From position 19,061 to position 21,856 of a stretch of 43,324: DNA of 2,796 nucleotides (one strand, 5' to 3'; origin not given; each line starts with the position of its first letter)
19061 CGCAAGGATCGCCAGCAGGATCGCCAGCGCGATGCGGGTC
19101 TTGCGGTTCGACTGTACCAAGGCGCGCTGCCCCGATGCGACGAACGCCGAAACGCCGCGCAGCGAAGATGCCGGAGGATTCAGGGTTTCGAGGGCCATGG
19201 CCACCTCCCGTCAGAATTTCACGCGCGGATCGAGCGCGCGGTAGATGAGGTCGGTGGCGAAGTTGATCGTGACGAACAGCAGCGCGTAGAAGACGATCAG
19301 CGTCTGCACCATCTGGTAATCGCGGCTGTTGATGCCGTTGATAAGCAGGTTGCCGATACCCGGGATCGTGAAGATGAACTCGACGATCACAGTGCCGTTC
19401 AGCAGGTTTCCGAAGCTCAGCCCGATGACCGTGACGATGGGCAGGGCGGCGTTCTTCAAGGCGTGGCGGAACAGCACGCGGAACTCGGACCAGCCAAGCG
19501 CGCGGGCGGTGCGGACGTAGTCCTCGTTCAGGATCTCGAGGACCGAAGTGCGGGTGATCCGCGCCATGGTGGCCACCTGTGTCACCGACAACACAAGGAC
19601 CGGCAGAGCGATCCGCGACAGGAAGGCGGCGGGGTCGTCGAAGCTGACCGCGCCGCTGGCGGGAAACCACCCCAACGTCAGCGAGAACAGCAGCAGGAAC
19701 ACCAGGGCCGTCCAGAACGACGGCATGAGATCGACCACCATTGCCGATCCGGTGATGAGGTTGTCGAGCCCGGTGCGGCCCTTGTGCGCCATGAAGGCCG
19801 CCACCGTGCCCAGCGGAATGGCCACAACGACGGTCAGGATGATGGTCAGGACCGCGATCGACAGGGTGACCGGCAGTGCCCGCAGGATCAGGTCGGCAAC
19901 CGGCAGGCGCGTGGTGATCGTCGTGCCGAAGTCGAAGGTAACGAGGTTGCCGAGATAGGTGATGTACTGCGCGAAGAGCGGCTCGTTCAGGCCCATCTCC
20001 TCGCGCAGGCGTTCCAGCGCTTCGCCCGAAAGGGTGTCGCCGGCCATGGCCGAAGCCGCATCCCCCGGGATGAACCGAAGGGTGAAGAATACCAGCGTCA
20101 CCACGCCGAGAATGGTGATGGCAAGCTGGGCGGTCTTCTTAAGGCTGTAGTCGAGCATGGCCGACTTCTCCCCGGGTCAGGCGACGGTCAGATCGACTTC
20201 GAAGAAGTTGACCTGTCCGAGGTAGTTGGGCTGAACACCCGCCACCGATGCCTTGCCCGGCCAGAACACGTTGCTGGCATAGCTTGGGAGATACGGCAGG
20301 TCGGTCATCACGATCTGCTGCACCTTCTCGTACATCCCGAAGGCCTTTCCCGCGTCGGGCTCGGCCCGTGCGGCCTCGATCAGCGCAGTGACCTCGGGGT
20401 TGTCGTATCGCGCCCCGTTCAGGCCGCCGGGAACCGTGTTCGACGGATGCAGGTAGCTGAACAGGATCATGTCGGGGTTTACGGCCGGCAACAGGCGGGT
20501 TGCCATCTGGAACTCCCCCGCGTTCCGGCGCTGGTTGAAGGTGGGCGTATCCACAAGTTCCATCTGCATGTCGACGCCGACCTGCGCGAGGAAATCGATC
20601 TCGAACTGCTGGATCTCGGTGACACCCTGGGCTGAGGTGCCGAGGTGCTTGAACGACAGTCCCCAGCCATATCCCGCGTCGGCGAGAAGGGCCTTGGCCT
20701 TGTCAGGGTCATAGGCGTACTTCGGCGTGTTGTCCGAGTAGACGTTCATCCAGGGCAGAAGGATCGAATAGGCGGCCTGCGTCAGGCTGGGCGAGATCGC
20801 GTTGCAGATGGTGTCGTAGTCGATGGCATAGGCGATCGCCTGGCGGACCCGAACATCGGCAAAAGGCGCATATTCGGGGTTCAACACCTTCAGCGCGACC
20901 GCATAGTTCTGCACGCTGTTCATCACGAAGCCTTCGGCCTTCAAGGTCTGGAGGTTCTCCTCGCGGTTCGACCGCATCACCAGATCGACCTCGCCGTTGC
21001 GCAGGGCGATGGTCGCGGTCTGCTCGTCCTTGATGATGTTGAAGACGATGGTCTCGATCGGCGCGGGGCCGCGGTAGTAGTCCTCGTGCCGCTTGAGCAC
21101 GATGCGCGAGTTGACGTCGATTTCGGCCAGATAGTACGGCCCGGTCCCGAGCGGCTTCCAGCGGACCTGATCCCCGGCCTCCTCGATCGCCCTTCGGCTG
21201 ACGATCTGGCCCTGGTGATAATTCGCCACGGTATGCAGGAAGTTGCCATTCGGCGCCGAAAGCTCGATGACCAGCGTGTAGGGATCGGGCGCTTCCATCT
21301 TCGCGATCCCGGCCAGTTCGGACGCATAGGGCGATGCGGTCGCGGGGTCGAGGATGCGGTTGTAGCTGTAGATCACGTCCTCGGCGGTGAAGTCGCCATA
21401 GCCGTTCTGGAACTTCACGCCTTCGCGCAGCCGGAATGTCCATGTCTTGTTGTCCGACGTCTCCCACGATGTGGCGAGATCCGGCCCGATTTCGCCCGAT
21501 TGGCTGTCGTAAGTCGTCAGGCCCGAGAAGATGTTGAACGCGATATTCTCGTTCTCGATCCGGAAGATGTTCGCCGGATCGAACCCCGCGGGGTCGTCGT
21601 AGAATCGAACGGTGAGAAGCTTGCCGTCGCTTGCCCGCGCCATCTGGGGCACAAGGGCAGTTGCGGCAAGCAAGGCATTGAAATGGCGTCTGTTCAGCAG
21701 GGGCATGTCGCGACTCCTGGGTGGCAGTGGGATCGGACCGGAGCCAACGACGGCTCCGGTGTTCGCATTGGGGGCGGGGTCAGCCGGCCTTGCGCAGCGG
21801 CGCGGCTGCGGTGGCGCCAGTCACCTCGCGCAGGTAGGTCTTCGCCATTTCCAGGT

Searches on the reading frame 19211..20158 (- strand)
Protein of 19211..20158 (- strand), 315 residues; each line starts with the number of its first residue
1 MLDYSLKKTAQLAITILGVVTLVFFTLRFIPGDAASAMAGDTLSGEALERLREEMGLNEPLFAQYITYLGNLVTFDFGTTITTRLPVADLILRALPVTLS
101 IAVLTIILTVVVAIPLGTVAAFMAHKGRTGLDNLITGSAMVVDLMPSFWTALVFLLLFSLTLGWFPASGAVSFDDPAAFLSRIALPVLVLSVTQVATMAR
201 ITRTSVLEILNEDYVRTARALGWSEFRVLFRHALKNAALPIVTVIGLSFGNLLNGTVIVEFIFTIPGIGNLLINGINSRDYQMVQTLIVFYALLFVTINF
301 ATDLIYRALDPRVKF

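Call 37: search_protein_families(library=pfam, proteins=[window:19211-20158:-], max_evalue=0.0001)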
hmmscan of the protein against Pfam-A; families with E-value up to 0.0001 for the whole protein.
window:19211-20158:- (315 aa): 2 families
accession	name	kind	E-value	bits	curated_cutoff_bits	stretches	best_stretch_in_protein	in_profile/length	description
PF00528.27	BPD_transp_1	-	2.2e-40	138.8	26.4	1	113-314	1-183/184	Binding-protein-dependent transport system inner membrane component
PF19300.4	BPD_transp_1_N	-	1.9e-12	47.8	23.8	1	1-102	1-114/114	Binding-prot-dependent transport system membrane comp, N-term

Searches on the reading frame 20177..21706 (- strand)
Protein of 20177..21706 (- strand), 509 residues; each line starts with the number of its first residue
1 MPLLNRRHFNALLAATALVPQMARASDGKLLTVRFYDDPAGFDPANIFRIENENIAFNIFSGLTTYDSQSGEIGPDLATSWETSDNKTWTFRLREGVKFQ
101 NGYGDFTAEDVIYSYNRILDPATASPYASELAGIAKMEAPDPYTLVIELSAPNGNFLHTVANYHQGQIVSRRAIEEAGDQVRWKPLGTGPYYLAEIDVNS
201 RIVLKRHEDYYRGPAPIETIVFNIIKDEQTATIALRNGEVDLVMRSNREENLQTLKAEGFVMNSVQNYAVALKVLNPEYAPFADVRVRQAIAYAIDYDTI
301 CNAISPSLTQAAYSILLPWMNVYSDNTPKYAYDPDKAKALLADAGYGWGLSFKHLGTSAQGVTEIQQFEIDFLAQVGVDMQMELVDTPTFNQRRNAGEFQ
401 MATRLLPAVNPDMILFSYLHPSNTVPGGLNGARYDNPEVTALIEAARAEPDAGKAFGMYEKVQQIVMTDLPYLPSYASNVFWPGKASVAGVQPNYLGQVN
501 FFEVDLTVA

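Call 37: search_protein_families(library=pfam, proteins=[window:20177-21706:-], max_evalue=0.0001)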
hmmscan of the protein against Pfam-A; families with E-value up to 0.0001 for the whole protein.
window:20177-21706:- (509 aa): 1 family
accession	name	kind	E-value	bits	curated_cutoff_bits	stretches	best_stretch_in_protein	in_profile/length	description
PF00496.27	SBP_bac_5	-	5.2e-86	289.5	32.4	1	72-419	1-359/368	Bacterial extracellular solute-binding proteins, family 5 Middle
